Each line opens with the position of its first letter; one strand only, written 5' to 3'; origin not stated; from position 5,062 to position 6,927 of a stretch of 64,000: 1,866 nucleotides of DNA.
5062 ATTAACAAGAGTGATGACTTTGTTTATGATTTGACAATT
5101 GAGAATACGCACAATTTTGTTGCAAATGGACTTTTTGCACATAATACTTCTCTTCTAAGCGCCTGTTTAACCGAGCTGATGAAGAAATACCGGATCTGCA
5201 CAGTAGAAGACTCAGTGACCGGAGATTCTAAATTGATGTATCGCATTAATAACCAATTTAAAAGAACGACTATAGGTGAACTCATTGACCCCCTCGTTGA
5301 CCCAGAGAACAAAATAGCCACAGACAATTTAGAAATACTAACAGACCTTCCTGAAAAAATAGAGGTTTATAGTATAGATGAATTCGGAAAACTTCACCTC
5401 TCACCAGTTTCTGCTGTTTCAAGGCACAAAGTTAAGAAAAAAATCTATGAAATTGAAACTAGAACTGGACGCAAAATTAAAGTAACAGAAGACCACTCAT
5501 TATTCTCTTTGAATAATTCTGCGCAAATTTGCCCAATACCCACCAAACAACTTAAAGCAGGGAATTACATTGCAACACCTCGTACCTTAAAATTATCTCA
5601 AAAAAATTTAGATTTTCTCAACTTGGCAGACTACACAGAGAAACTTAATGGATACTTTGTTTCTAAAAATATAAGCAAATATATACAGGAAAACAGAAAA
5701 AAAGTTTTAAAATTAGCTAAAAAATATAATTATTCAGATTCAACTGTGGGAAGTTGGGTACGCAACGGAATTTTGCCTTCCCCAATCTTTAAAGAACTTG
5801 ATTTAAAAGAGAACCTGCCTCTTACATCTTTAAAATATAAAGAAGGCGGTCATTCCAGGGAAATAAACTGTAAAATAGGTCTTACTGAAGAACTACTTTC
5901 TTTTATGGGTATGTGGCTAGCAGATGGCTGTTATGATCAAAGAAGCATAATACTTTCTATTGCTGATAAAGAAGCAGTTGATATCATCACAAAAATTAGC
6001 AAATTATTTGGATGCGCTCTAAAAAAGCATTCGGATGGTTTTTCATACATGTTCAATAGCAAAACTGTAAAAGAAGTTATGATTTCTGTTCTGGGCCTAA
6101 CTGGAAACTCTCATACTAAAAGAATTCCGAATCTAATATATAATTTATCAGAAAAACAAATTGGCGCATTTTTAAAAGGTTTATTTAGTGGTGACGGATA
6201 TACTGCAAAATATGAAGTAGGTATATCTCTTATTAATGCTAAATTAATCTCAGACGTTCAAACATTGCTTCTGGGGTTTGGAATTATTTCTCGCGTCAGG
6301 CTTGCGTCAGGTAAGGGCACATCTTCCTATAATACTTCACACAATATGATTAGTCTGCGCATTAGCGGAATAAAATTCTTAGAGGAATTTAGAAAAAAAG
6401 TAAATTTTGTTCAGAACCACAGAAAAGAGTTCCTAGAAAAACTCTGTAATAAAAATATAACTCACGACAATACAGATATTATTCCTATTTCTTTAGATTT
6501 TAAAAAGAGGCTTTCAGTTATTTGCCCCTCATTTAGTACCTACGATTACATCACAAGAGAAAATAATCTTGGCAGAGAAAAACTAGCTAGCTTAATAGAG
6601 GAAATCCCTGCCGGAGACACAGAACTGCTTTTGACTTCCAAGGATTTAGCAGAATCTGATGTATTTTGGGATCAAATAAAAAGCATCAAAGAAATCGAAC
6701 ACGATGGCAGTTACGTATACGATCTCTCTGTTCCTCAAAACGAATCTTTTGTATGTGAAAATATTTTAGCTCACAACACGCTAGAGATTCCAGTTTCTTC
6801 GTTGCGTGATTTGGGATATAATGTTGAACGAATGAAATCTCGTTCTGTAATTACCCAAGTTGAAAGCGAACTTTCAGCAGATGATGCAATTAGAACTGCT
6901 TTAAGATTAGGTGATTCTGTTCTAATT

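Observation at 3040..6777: Two homing-endonuclease inteins only 22 codons apart in one secretion ATPase, hitting the Walker A and the Asp box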

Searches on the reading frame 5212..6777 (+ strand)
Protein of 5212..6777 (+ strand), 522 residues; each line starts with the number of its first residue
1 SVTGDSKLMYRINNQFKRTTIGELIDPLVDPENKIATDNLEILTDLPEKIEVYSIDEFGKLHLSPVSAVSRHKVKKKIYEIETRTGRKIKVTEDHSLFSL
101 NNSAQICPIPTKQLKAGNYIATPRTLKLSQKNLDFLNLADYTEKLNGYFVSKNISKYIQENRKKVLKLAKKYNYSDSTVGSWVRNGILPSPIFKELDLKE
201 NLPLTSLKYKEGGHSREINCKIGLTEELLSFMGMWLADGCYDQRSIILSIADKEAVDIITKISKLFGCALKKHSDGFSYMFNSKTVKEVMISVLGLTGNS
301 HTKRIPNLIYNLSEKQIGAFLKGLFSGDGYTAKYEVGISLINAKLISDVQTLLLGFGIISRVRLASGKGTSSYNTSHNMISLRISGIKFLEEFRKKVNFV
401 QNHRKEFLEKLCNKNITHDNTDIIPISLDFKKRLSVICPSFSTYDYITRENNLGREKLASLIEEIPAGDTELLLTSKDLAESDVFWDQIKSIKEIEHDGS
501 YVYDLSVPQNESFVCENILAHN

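Call 5: search_protein_families(library=pfam, proteins=[window:5212-6777:+], max_evalue=0.01)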
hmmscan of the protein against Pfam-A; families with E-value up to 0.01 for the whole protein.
window:5212-6777:+ (522 aa): 3 families
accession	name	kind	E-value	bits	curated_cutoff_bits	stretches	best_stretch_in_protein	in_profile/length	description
PF14890.11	Intein_splicing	-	6.6e-28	97.9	35.8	1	17-522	8-155/155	Intein splicing domain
PF14528.11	LAGLIDADG_3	-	9.2e-15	55.1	22.5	1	316-397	2-81/82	LAGLIDADG-like domain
PF01079.26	Hint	-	0.0012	18.9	29.7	1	52-122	39-116/213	Hint module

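Call 6: search_protein_families(library=ncbifam, proteins=[window:5212-6777:+], max_evalue=0.01)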
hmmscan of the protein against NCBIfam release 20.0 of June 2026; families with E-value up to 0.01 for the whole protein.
window:5212-6777:+ (522 aa): 15 families
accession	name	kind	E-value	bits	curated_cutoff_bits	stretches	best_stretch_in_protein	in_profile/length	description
NF011491.0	PRK14898.1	equivalog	1.6e-52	178.6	783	1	1-522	76-543/860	DNA-directed RNA polymerase subunit A''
NF045703.1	rSAM_Tes_intein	exception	3.8e-30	104.4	1700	1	4-415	159-561/1040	tetraether lipid synthase Tes, intein-containing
NF005852.0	PRK07773.1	equivalog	2.8e-28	98.7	780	2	297-522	592-826/886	replicative DNA helicase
NF011418.0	PRK14845.1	equivalog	1.2e-22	79.6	756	1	35-431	52-328/1049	translation initiation factor IF-2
NF011303.0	PRK14715.1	equivalog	6.8e-20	69.8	1585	1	3-420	898-1331/1627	DNA-directed DNA polymerase II large subunit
NF003157.0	PRK04132.1-2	equivalog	1.3e-17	63.1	1103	2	44-267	80-306/864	replication factor C small subunit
NF011302.0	PRK14714.1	equivalog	4.8e-17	60.8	1791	1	3-133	934-1064/1350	DNA-directed DNA polymerase II large subunit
NF003159.0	PRK04132.1-4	equivalog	3.4e-15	55.1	999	2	49-132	95-177/852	replication factor C small subunit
NF006207.0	PRK08332.1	equivalog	3.3e-14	51.1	2400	1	225-376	1002-1157/1684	vitamin B12-dependent ribonucleotide reductase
NF038098.1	GyrA_w_intein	exception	3.6e-12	45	1850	1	287-522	304-537/1232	intein-containing DNA gyrase subunit A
TIGR01445.1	intein_Nterm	domain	7.4e-12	46.1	24.5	1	2-98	2-82/83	intein N-terminal splicing region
NF003158.0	PRK04132.1-3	equivalog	1.2e-09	35.9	1750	1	2-171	63-220/1437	replication factor C small subunit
NF011287.0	PRK14698.1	equivalog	4.3e-09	34.9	1238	2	15-122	252-359/1017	V-type ATP synthase subunit A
NF038162.1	RtcB_rel_intein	exception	1.2e-08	33.5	1150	1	45-106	118-178/961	intein-containing RtcB family protein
TIGR01443.1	intein_Cterm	domain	0.0012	19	15.6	1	501-522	1-23/24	intein C-terminal splicing region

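Call 23: search_solved_structures(query=window:5212-6777:+, max_evalue=0.01)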
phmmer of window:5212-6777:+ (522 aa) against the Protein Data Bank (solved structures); distinct sequences matched with E-value up to 0.01: 18.
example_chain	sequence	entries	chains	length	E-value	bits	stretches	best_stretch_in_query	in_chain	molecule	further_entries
2cw7_A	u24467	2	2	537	2.8e-20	75.4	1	19-140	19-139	Endonuclease PI-PkoII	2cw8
5o9j_A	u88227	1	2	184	4.1e-16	61.7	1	7-124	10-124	Transcription initiation factor IIB,Transcription initiation factor IIB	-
5o9i_A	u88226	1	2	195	4.5e-15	58.3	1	11-132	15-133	Transcription initiation factor IIB,Transcription initiation factor IIB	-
6rpq_A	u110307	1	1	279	8.6e-12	47.4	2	479-522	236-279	Ubiquitin-like protein SMT3,1108aa long hypothetical cell division control protein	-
6rpp_A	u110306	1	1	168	3.8e-09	38.7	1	17-127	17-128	Cell division control protein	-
1mi8_A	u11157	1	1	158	1.1e-07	33.8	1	459-521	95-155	DnaB intein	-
6frg_A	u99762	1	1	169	1.2e-07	33.8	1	448-521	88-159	Replicative DNA helicase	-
6frh_A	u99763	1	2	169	1.2e-07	33.8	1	448-521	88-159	Replicative DNA helicase,Replicative DNA helicase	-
7qst_A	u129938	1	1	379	3.5e-07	32.2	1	13-100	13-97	V-type ATP synthase subunit A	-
7qsu_A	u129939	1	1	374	5.2e-07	31.6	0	14-100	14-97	V-ATPase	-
7qss_A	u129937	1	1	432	8.5e-07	30.9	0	14-100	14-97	V-type ATP synthase alpha chain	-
6fre_A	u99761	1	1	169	2.2e-06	29.6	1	442-521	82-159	Replicative DNA helicase,Replicative DNA helicase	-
4o1r_A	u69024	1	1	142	9.9e-06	27.4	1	481-522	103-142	Replicative DNA helicase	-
2lqm_A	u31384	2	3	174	4.7e-05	25.2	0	48-123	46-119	Pho radA intein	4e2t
4e2u_A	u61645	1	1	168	0.00023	22.9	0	48-142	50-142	Pho radA intein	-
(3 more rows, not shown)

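Call 87: predict_structure(alignment_id=A2)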
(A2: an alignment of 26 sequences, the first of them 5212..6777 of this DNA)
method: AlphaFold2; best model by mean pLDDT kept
length: 522 residues; sequences in the alignment: 26
mean_pLDDT: 91.1   pTM: 0.91
mean pLDDT of the five models: 91.1, 89.5, 88.4, 87.5, 87.1
residues with pLDDT >= 90: 411; 70-90: 82; 50-70: 19; < 50: 10
segments of 3 or more residues with pLDDT < 50: 367-376
pLDDT, mean of each block of 10 residues (from residue 1): 93 94 89 63 90 95 95 91 96 94 92 96 91 94 95 94 96 95 95 90 90 92 97 95 91 94 93 91 95 95 95 97 96 93 95 97 66 54 93 97 96 76 90 93 91 90 88 93 96 82 92 96 89
secondary structure, 60 per line:
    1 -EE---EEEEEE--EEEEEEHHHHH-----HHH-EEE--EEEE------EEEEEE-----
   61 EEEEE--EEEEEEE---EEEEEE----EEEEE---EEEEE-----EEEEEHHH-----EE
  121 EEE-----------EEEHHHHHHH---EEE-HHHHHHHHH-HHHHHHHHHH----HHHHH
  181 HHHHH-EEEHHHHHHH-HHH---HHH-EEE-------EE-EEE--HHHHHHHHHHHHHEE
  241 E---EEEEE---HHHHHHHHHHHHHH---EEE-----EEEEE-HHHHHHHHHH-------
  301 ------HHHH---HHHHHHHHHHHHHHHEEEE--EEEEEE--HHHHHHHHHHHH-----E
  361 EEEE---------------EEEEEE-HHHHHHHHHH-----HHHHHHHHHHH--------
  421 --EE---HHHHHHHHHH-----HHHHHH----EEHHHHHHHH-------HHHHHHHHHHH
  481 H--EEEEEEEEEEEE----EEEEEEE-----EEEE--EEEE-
elements in order: E7-12 E15-20 H21-25 E35-37 E40-43 E50-55 E61-65 E68-74 E78-83 E88-92 E96-100 E106-110 E119-123 E135-137 H138-144 E148-150 H152-160 H162-171 H176-185 E187-189 H190-196 E208-210 E221-223 H226-238 E239-241 E245-249 H253-266 E270-272 E278-282 H284-293 H307-310 H314-328 E329-332 E335-340 H343-354 E360-364 E380-385 H387-396 H402-412 H428-437 H443-448 H455-462 H470-481 E484-495 E500-506 E512-515 E518-521

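Call 89: fold_search(model_id=the predicted structure, library=pdb)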
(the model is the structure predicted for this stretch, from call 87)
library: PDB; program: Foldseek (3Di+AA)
matches with E <= 10: 445; with E <= 0.001: 85
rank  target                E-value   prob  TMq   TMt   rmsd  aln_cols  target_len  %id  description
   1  2cw7                  1.1e-29  1.00  0.71  0.69   6.9       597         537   20  Crystal structure of intein homing endonuclease II (released 2006-04-18)
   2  7qss                  6.2e-24  1.00  0.67  0.79   4.5       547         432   19  Crystal structure of homing endonuclease-associated TliVMA intein (C1A) (released 2022-03-30)
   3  1dq3                  3.2e-23  1.00  0.59  0.66   9.1       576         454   16  CRYSTAL STRUCTURE OF AN ARCHAEAL INTEIN-ENCODED HOMING ENDONUCLEASE PI-PFUI (released 2000-07-05)
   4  7qsu                  1.0e-20  1.00  0.58  0.81   5.2       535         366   17  Crystal structure of homing endonuclease-associated TliVMA intein (C1A, d333-339) (released 2022-03-30)
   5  7qst                  8.4e-20  1.00  0.56  0.78   5.0       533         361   17  Crystal structure of homing endonuclease-associated PhoVMA intein (C1A) (released 2022-03-30)
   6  1vde_B                2.4e-10  1.00  0.35  0.41  25.1       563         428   11  PI-SCEI, A HOMING ENDONUCLEASE WITH PROTEIN SPLICING ACTIVITY (released 1998-04-08)
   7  1ef0_A                5.9e-10  1.00  0.34  0.40  24.3       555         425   11  CRYSTAL STRUCTURE OF PI-SCEI MINIPRECURSOR (released 2000-06-07)
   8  5o9i_A                1.3e-09  1.00  0.22  0.64   1.9       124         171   29  Crystal structure of transcription factor IIB Mvu mini-intein (released 2017-11-01)
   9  1lws_A                1.8e-09  1.00  0.35  0.41  25.0       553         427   11  Crystal structure of the intein homing endonuclease PI-SceI bound to its recognition sequence (released 2002-09-27)
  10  1vde_A                2.3e-09  1.00  0.35  0.42  25.6       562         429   10  PI-SCEI, A HOMING ENDONUCLEASE WITH PROTEIN SPLICING ACTIVITY (released 1998-04-08)
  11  5o9i_B                2.9e-09  1.00  0.22  0.65   1.7       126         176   29  Crystal structure of transcription factor IIB Mvu mini-intein (released 2017-11-01)
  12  1um2_B                8.2e-09  1.00  0.37  0.44  25.6       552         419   10  Crystal Structure of the Vma1-Derived Endonuclease with the Ligated Extein Segment (released 2004-09-22)
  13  1jva_A                1.7e-08  1.00  0.36  0.42  25.2       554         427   11  CRYSTAL STRUCTURE OF THE VMA1-DERIVED ENDONUCLEASE BEARING THE N AND C EXTEIN PROPEPTIDES (released 2002-08-29)
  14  5o9j_A                2.1e-08  1.00  0.19  0.50   3.9       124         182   31  Crystal structure of transcription factor IIB Mja mini-intein (released 2017-11-01)
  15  1dfa                  2.4e-08  1.00  0.37  0.45  25.0       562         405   11  CRYSTAL STRUCTURE OF PI-SCEI IN C2 SPACE GROUP (released 1999-12-08)
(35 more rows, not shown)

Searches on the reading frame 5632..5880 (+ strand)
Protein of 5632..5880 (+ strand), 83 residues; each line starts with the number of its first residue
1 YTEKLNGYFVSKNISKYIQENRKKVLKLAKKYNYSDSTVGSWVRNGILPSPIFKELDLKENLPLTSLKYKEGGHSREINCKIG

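Call 56: search_protein_families(library=pfam, proteins=[window:5632-5880:+], max_evalue=1)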
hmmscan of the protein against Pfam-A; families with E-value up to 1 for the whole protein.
window:5632-5880:+ (83 aa): 4 families
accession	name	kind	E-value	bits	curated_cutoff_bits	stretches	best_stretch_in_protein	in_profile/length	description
PF12116.14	SpoIIID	-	0.0033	17.9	27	1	13-40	10-37/82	Stage III sporulation protein D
PF07022.19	Phage_CI_repr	-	0.08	13.7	22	1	26-73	16-63/65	Bacteriophage CI repressor helix-turn-helix domain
PF12728.13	HTH_17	-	0.11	13.3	27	1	28-50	7-29/51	Helix-turn-helix domain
PF13518.12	HTH_28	-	0.15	12.7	25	1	24-44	14-34/52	Helix-turn-helix domain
